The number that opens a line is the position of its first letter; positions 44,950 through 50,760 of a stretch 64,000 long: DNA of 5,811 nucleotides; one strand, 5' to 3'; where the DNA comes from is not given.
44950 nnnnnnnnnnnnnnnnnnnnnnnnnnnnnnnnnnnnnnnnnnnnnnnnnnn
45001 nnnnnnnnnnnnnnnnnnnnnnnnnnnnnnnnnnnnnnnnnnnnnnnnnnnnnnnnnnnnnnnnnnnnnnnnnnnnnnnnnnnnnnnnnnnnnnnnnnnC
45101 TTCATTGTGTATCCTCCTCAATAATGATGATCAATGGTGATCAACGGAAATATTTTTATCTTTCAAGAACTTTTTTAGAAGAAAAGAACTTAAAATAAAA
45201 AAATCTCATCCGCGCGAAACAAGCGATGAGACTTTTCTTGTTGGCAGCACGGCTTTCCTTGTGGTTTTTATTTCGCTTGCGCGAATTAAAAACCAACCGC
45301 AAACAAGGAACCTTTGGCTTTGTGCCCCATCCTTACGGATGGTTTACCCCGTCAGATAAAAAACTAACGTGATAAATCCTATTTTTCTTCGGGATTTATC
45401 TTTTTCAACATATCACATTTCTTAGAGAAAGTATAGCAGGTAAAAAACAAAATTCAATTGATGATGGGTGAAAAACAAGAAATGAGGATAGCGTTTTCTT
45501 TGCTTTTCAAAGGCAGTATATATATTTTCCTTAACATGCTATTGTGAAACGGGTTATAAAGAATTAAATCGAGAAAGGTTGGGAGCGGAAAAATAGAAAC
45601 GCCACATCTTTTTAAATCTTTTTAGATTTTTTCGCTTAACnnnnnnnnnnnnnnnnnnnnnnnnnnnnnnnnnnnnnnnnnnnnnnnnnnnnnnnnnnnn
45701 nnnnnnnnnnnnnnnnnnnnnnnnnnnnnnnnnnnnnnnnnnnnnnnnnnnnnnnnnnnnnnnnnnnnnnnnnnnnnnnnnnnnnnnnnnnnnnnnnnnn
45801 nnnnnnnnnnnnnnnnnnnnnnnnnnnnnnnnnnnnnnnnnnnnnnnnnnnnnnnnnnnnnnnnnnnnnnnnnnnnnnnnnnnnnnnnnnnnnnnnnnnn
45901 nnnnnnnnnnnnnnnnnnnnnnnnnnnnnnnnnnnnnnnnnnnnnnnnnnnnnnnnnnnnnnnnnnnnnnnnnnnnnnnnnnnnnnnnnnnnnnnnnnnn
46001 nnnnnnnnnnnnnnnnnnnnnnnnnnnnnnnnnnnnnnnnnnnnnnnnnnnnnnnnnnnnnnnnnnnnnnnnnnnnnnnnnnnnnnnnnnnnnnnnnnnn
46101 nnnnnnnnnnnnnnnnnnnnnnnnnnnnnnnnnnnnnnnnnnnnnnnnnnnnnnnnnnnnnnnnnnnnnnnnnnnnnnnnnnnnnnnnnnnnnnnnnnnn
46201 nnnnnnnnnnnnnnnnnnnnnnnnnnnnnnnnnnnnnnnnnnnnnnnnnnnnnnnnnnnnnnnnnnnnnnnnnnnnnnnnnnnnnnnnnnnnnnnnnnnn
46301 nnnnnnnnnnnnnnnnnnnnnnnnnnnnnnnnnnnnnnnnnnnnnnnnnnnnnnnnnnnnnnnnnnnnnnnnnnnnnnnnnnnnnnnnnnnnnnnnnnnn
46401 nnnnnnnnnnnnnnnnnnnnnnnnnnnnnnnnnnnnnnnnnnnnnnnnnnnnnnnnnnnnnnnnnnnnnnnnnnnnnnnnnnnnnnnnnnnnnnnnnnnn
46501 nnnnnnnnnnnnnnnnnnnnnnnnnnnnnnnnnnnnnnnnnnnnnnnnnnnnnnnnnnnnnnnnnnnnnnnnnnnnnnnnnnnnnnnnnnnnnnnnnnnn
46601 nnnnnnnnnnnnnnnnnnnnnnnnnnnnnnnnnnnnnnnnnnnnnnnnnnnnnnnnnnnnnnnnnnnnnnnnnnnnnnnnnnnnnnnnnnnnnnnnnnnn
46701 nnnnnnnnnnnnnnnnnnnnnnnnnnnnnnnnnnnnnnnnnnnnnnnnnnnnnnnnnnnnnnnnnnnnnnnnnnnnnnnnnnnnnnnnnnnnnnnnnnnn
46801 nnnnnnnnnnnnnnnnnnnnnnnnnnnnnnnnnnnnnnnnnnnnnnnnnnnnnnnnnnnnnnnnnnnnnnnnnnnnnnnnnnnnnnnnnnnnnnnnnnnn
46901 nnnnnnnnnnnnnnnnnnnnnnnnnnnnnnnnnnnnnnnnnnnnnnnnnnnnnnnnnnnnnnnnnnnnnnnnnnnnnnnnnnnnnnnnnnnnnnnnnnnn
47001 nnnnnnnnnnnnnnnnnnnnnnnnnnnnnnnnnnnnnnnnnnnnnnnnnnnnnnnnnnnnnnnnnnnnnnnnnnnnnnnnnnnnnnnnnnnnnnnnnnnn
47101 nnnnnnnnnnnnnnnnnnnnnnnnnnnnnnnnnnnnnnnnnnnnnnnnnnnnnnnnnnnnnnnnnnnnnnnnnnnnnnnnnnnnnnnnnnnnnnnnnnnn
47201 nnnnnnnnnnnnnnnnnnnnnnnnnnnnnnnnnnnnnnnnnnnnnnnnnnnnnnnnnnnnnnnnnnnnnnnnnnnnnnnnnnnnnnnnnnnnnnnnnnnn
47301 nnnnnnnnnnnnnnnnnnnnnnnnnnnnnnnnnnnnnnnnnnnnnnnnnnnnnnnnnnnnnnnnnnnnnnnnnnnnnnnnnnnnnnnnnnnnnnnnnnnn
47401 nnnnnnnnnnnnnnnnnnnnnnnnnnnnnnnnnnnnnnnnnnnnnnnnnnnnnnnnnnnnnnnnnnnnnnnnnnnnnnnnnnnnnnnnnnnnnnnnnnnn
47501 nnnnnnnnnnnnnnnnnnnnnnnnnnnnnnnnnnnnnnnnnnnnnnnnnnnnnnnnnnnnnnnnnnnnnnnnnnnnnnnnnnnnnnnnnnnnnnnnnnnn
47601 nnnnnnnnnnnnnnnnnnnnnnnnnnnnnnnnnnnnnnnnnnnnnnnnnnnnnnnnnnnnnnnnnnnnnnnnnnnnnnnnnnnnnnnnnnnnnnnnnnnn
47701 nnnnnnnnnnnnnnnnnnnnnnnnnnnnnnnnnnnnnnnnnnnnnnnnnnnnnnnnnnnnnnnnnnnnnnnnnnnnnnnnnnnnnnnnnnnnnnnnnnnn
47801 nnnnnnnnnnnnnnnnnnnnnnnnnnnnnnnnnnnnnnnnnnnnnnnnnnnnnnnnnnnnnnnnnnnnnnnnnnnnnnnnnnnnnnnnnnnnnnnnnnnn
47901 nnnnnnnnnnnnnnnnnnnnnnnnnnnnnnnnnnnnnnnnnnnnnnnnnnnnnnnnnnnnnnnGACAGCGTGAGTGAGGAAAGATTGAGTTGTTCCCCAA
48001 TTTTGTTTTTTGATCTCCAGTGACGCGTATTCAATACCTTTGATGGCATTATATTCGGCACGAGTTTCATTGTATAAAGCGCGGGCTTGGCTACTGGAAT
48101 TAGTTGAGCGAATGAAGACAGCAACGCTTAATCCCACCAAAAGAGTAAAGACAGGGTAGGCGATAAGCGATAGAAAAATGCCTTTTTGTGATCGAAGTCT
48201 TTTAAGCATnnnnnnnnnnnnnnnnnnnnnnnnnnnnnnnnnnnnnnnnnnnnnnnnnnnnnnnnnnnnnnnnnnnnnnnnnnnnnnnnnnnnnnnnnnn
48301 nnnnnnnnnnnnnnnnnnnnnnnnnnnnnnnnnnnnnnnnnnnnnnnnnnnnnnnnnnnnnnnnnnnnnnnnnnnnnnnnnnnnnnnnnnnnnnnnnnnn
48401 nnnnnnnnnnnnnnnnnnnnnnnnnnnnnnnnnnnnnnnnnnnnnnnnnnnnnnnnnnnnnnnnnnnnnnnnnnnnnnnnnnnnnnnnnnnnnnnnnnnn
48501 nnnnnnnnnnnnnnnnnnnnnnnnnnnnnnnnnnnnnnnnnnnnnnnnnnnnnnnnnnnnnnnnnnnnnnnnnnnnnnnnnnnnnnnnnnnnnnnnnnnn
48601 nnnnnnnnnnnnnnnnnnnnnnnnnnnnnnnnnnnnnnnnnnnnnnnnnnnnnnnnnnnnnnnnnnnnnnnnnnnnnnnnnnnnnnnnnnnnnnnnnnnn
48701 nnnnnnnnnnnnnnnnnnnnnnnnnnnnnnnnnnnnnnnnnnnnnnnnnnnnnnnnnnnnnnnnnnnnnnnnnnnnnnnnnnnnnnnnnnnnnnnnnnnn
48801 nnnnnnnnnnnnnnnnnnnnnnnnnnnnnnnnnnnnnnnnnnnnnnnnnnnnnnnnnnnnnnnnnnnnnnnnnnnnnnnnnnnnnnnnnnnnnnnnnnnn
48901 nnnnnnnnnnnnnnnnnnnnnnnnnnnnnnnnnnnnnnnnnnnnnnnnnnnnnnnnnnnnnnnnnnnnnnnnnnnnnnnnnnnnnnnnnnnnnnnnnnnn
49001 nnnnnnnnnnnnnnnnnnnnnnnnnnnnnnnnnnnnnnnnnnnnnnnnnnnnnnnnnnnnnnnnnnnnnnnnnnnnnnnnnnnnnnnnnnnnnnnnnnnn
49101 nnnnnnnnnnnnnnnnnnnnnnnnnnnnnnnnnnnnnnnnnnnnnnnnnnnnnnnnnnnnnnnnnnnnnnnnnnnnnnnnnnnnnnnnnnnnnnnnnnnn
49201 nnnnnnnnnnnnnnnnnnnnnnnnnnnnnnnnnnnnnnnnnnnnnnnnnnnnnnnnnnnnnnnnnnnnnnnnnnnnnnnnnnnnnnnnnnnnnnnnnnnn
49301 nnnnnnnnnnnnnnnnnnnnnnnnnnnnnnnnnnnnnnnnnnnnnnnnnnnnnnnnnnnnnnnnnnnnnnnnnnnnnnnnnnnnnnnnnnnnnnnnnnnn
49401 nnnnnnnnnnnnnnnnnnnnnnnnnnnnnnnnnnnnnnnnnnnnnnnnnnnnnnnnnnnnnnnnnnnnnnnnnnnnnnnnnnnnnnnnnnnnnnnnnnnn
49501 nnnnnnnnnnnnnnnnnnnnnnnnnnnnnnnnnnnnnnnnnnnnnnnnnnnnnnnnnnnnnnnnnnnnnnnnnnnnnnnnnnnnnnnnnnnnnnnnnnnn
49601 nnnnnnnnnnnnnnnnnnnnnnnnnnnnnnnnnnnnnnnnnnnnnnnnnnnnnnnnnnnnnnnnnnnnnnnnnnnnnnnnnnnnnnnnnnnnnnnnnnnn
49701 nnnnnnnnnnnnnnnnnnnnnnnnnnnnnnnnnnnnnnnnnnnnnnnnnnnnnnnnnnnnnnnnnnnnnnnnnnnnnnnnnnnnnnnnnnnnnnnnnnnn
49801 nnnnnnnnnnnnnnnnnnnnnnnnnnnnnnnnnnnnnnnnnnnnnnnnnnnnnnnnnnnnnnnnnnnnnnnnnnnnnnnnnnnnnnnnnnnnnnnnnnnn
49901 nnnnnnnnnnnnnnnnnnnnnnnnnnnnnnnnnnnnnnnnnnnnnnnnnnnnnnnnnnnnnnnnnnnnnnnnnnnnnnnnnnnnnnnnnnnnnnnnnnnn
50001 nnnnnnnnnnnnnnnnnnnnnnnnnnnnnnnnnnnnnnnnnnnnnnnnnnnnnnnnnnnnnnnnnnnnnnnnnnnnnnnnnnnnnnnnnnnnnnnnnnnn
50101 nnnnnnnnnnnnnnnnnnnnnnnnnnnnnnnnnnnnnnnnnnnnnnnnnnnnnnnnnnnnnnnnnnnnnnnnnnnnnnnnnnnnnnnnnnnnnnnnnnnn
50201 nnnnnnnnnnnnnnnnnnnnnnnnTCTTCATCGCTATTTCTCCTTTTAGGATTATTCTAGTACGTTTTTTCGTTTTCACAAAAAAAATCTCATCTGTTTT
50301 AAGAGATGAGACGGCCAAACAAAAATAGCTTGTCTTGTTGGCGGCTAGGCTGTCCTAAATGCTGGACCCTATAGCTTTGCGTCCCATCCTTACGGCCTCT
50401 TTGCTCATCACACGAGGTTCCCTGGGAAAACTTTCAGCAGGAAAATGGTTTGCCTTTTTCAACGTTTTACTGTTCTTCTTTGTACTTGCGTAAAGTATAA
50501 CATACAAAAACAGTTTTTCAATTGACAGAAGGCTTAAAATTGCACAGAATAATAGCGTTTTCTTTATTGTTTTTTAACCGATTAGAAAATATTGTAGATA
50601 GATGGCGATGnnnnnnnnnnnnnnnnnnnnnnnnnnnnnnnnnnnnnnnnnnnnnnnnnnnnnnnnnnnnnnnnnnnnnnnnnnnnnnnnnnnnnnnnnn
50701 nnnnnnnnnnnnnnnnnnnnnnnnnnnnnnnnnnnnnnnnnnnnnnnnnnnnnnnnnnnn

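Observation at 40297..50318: Tandemly duplicated module: giant Cys-rich type IV pilin + roughly 900-aa PilX-N-like adhesin candidate (x2)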

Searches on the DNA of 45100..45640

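Call 18: search_rna_families(source=window, start=45100, end=45640, threshold=evalue, max_evalue=1, show_alignments=3)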
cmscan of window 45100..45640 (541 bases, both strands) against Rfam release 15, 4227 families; matches with E-value up to 1: 1.
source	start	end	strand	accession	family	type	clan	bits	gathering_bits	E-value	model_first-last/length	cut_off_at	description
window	45239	45357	-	RF03167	c-di-GMP-I-GGC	Cis-reg; riboswitch;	CL00126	38.4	59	1.6e-07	1-80/80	no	c-di-GMP-I-GGC riboswitch aptamer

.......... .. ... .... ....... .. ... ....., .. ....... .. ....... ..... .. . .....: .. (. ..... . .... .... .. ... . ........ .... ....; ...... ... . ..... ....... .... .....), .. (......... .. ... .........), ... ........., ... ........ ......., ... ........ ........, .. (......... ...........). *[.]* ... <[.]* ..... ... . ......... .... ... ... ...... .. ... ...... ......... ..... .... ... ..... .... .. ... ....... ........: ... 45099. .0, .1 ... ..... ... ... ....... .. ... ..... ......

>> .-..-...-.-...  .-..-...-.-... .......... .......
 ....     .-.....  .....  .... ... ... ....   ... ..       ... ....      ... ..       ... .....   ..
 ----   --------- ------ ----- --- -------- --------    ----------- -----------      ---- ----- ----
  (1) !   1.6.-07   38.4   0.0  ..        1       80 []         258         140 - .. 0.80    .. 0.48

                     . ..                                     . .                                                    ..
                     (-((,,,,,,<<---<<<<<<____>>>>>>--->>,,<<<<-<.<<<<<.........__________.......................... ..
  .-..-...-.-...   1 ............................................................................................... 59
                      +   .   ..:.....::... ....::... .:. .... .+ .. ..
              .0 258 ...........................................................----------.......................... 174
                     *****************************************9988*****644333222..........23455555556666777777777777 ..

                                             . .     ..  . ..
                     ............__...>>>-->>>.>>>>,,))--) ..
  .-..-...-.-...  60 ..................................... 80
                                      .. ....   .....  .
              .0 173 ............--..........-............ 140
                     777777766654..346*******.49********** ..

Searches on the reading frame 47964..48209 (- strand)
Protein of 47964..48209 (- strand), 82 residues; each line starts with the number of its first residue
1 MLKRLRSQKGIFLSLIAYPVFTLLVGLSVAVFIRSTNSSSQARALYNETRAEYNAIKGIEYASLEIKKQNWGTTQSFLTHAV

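Call 84: search_protein_families(library=pfam, proteins=[window:47964-48209:-], max_evalue=1)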
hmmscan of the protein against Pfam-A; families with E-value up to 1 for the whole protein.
seq(82 aa): 1 family
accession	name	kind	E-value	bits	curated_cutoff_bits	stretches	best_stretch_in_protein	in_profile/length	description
PF03411.18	Peptidase_M74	-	0.14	12.1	25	1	25-79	80-133/240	Penicillin-insensitive murein endopeptidase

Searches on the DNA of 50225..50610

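Call 19: search_rna_families(source=window, start=50225, end=50610, threshold=evalue, max_evalue=1, show_alignments=3)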
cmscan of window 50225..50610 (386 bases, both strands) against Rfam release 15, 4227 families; matches with E-value up to 1: 3.
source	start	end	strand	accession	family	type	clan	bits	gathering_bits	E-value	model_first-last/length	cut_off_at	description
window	50336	50463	-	RF03167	c-di-GMP-I-GGC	Cis-reg; riboswitch;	CL00126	41.9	59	1.1e-08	1-80/80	no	c-di-GMP-I-GGC riboswitch aptamer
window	50243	50292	+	RF00066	U7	Gene; snRNA;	-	18.7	34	0.094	14-62/62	no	U7 small nuclear RNA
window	50463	50514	-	RF01714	Ocean-V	Gene; sRNA;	-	17.1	75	0.75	1-72/72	no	Ocean-V RNA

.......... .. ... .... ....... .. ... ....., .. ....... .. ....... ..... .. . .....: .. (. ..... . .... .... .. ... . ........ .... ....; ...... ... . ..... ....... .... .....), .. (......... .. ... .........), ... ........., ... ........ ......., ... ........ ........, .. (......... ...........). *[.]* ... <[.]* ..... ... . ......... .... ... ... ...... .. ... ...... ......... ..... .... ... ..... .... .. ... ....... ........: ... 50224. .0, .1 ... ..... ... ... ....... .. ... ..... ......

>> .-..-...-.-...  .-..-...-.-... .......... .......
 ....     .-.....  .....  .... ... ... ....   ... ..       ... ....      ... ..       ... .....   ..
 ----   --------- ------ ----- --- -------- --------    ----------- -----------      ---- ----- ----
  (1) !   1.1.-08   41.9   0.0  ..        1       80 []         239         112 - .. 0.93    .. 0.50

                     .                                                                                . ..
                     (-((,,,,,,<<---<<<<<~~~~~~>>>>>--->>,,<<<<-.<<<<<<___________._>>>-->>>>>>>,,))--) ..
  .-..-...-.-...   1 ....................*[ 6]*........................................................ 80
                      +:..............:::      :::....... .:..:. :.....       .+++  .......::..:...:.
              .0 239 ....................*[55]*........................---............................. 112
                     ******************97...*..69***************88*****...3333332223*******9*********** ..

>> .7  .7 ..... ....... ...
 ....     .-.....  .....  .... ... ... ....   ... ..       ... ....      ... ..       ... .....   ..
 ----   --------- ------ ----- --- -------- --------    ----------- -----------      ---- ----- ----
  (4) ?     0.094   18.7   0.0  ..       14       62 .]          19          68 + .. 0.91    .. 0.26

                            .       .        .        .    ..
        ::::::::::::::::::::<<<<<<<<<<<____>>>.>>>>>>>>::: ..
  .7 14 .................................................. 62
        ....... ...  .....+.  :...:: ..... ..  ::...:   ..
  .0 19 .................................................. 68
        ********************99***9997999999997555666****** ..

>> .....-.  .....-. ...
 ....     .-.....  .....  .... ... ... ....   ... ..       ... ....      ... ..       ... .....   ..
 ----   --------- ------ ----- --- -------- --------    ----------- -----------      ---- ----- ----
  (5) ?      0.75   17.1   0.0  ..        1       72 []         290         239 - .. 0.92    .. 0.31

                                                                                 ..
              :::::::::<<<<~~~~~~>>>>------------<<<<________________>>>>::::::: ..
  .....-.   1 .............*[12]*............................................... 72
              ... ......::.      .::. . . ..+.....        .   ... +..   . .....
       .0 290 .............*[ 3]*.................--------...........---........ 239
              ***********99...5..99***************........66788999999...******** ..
